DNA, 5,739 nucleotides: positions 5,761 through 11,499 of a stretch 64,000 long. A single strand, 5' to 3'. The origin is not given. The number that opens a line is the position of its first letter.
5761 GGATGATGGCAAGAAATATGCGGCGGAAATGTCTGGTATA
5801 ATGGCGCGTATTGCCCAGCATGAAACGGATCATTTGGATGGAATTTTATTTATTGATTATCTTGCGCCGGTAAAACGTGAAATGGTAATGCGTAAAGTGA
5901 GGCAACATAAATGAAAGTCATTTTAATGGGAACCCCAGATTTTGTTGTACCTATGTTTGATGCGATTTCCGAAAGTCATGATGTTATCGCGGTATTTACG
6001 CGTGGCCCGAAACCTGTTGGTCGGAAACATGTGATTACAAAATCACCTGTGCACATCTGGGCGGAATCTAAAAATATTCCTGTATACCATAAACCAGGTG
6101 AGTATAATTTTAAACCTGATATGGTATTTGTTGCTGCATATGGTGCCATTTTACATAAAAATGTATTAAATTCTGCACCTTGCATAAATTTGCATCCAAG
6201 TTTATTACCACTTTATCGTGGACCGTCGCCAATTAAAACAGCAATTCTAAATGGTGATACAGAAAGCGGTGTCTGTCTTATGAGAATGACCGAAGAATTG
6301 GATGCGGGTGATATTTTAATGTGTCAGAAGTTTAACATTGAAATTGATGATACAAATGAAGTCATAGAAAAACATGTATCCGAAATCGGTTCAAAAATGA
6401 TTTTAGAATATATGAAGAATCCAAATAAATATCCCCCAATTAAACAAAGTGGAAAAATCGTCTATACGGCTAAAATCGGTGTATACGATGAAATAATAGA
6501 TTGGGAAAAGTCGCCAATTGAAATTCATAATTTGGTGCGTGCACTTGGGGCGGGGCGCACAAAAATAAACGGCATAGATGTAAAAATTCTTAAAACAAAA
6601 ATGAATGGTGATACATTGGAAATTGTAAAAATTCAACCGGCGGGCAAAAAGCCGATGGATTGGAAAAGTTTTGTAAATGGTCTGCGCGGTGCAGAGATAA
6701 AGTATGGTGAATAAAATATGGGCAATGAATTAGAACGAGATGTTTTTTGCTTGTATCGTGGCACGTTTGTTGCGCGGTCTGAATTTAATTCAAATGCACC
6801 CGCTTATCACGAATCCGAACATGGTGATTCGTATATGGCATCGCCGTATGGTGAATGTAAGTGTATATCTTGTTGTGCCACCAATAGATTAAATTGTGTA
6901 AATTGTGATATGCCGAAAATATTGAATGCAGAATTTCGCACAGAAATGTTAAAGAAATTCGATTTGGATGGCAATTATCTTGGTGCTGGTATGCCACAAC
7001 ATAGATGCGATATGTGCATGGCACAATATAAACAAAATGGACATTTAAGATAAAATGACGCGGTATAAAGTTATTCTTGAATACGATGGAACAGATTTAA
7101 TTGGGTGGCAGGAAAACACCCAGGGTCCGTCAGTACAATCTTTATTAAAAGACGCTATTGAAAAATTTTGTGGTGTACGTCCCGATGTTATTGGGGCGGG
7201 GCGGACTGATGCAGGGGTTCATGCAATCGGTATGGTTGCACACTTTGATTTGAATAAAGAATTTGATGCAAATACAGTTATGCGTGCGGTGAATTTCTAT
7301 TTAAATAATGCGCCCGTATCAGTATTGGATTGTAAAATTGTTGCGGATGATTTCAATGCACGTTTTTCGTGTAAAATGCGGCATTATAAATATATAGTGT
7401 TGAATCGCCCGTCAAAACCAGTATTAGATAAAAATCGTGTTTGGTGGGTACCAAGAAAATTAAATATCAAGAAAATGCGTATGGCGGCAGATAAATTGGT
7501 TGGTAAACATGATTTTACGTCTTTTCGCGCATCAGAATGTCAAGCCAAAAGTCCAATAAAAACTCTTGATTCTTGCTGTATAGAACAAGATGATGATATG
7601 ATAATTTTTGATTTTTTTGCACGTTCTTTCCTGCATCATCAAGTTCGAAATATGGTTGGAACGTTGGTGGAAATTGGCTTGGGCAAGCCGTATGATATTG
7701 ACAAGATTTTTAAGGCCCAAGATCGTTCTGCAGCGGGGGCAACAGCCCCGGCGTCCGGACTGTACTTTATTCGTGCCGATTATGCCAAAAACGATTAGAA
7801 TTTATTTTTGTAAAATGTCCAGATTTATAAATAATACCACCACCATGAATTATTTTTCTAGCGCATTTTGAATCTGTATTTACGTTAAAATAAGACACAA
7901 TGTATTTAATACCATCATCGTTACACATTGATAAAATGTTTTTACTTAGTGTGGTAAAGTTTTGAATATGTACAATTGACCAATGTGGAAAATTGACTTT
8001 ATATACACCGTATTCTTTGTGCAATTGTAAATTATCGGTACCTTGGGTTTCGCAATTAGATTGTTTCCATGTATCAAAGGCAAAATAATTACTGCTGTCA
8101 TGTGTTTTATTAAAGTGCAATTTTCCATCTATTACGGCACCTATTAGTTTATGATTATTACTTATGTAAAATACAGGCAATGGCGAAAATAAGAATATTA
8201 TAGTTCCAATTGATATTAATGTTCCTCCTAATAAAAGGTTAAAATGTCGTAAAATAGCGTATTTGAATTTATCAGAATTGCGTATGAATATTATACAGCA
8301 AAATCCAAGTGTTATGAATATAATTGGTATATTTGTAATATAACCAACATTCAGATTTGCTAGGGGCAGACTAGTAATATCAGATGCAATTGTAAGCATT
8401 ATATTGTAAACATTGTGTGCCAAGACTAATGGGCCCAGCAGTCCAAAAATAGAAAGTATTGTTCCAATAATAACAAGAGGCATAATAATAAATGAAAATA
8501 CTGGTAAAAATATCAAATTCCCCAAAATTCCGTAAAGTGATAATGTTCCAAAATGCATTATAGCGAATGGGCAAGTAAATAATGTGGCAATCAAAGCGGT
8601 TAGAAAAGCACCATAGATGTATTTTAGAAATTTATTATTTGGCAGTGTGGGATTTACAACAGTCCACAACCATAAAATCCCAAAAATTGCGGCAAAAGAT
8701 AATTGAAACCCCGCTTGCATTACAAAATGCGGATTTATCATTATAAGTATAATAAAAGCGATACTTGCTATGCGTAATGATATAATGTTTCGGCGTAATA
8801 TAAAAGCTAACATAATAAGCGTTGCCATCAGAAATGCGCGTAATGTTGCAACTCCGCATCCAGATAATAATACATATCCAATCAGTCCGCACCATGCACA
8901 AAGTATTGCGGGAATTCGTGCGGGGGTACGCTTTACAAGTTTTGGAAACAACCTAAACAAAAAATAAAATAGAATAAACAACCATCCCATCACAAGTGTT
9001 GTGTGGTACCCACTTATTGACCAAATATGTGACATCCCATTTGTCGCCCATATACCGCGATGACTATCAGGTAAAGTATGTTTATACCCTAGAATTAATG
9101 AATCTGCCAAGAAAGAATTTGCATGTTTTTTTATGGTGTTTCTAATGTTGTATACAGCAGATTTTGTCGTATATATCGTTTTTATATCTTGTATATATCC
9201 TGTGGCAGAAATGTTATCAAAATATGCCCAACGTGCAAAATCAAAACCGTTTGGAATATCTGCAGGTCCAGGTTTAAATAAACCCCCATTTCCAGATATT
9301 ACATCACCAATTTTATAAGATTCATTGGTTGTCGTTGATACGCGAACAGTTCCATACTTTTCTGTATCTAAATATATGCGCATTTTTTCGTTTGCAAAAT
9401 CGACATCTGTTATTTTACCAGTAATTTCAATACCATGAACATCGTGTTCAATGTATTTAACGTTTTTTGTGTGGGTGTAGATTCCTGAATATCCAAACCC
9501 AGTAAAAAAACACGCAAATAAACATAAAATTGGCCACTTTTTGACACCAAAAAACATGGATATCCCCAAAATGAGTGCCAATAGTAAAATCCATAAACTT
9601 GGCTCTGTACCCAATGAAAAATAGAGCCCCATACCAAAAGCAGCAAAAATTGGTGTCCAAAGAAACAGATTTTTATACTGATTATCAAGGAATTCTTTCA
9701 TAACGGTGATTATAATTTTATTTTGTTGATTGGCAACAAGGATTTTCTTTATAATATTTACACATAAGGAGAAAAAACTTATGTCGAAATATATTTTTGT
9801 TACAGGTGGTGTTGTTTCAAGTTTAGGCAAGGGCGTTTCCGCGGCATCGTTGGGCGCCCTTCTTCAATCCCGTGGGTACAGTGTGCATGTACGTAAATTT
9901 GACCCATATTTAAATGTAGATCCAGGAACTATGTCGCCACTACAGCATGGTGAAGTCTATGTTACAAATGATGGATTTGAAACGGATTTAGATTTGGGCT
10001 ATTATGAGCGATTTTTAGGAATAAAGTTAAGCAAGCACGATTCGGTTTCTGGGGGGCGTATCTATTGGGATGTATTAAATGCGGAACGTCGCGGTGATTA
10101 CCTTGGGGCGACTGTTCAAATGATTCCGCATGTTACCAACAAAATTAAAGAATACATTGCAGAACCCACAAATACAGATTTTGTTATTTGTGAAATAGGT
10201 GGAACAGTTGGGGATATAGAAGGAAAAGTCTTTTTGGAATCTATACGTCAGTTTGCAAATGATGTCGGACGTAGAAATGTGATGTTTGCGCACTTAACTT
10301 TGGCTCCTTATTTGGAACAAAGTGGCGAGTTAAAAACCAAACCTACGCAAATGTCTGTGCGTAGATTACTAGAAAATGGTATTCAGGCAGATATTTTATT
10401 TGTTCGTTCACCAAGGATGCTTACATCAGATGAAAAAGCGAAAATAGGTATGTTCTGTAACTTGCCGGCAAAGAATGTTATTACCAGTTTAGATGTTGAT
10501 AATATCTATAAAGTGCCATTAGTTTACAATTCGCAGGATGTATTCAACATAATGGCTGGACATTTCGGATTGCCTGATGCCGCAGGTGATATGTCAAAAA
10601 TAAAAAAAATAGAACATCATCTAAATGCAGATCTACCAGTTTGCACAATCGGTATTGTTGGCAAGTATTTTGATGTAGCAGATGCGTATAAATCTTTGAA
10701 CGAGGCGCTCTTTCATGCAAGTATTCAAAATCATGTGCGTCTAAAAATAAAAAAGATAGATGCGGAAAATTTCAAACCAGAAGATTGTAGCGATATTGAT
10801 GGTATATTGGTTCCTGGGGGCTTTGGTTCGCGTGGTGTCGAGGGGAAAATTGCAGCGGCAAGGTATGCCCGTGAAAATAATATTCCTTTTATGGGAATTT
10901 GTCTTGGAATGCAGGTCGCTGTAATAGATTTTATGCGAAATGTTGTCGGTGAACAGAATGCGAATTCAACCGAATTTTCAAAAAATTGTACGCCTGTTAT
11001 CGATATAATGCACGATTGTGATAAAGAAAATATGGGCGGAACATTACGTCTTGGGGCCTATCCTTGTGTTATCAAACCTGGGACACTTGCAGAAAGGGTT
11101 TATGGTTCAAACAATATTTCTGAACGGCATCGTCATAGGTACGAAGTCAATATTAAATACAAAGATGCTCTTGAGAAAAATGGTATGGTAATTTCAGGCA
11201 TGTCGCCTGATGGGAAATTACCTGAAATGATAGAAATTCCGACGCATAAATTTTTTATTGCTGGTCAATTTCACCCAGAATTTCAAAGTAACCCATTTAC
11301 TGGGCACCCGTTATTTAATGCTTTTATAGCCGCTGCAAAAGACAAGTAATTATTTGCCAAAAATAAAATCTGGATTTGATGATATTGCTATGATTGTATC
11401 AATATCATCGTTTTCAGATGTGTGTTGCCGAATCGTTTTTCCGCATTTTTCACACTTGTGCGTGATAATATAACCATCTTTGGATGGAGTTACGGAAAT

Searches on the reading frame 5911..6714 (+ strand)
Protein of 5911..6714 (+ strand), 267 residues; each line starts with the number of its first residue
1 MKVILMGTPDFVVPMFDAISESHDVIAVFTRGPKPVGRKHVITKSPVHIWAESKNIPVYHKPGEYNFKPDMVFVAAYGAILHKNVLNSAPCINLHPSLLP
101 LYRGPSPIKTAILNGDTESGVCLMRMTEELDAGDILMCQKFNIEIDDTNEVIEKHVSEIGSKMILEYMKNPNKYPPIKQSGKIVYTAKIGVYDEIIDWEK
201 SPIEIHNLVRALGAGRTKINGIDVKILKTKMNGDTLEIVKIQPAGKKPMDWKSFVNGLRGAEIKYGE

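Call 15: search_protein_families(library=pfam, proteins=[window:5911-6714:+], max_evalue=0.001)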
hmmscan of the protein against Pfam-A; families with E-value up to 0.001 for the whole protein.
window:5911-6714:+ (267 aa): 2 families
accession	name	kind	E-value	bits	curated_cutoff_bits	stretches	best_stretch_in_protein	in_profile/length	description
PF00551.24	Formyl_trans_N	-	3.5e-30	105.5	26.1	1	2-166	2-179/181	Formyl transferase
PF02911.23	Formyl_trans_C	-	1.8e-10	41.3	21.1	1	190-231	3-47/100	Formyl transferase, C-terminal domain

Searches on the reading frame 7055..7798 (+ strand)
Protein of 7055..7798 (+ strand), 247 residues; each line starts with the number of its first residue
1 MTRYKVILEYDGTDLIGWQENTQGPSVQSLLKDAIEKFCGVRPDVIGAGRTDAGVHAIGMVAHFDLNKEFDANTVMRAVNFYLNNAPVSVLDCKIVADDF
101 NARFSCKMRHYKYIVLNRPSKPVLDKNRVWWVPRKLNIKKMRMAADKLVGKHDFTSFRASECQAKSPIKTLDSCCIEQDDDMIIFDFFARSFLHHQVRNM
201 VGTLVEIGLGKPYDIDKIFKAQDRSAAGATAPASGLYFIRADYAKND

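Call 15: search_protein_families(library=pfam, proteins=[window:7055-7798:+], max_evalue=0.001)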
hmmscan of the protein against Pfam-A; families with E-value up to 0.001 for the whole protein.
window:7055-7798:+ (247 aa): 1 family
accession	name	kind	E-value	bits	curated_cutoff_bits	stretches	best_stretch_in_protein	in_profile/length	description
PF01416.25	PseudoU_synth_1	-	1.1e-34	119.6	23.3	2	144-243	1-107/108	tRNA pseudouridine synthase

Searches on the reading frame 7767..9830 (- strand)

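Call 15: search_protein_families(library=pfam, proteins=[window:7767-9830:-], max_evalue=0.001)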
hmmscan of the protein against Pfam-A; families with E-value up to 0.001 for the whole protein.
window:7767-9830:- (687 aa): 2 families
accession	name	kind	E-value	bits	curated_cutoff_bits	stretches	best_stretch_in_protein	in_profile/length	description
PF03772.21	Competence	-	7.3e-50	170.3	23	1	245-517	1-267/270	Competence protein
PF13567.11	DUF4131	-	2.9e-18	66.5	31.6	1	77-218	5-164/165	Domain of unknown function (DUF4131)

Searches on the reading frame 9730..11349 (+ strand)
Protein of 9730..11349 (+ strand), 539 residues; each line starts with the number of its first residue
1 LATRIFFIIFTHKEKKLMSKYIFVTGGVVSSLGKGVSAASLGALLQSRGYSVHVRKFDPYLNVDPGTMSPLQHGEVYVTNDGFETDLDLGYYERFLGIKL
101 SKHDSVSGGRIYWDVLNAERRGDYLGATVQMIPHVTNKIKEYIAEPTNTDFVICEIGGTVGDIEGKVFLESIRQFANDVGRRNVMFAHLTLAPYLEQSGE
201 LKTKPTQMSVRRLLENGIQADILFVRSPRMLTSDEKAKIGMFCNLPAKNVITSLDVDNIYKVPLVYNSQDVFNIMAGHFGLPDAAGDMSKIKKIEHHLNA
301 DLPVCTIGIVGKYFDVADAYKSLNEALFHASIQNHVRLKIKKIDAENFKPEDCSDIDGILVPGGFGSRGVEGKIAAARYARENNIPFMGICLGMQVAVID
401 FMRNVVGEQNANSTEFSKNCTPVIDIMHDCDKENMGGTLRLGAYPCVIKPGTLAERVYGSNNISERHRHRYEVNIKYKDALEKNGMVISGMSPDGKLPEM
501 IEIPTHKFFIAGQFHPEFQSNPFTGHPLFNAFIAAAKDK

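Call 16: search_protein_families(library=pfam, proteins=[window:9730-11349:+], max_evalue=0.001)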
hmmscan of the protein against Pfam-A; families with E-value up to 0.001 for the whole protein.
window:9730-11349:+ (539 aa): 3 families
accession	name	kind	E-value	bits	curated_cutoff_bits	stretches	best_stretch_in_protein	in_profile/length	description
PF06418.20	CTP_synth_N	-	5.1e-113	377.3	26.1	1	20-280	1-264/265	CTP synthase N-terminus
PF00117.34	GATase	-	6.3e-41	140.6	22.8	1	316-534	2-189/190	Glutamine amidotransferase class-I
PF07722.19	Peptidase_C26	-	5.4e-07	30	20.5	1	374-517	95-219/219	Peptidase C26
